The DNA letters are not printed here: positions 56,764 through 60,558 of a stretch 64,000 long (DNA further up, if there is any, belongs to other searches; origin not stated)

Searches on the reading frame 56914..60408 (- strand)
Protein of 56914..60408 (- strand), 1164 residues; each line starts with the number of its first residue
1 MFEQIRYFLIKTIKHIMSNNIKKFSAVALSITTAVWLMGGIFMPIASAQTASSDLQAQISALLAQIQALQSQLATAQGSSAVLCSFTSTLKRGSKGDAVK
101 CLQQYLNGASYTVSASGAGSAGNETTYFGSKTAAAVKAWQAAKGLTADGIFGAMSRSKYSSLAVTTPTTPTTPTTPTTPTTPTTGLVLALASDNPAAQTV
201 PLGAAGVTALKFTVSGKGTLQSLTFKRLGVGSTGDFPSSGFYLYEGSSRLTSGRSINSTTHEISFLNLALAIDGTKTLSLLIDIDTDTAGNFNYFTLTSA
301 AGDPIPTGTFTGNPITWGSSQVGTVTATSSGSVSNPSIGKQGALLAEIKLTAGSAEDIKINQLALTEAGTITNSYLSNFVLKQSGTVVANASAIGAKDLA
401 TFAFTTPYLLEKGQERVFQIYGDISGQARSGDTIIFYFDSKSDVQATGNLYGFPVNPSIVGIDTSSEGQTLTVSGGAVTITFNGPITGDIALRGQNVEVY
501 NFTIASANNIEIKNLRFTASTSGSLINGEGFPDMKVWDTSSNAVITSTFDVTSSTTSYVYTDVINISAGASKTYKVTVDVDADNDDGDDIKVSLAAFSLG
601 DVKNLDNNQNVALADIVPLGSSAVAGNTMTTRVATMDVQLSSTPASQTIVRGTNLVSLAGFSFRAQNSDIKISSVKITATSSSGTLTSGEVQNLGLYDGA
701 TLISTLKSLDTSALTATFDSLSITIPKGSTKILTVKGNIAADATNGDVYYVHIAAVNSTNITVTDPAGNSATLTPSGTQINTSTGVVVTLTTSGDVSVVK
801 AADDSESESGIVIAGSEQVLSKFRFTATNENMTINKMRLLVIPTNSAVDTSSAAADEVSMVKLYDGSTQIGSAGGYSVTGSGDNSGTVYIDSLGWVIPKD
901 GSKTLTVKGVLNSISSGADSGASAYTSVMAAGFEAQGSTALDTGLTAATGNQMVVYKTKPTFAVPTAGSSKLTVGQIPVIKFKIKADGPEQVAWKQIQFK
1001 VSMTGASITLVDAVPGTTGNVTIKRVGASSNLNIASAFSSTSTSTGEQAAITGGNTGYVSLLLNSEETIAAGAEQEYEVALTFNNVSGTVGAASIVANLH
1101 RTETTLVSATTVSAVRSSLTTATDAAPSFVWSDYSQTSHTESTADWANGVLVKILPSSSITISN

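Call 6: search_protein_families(library=pfam, proteins=[window:56914-60408:-], max_evalue=0.001)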
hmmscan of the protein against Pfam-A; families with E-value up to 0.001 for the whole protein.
window:56914-60408:- (1164 aa): 1 family
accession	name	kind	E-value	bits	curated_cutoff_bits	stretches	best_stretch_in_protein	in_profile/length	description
PF01471.23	PG_binding_1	-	2.5e-12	47.2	23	1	96-153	2-51/57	Putative peptidoglycan binding domain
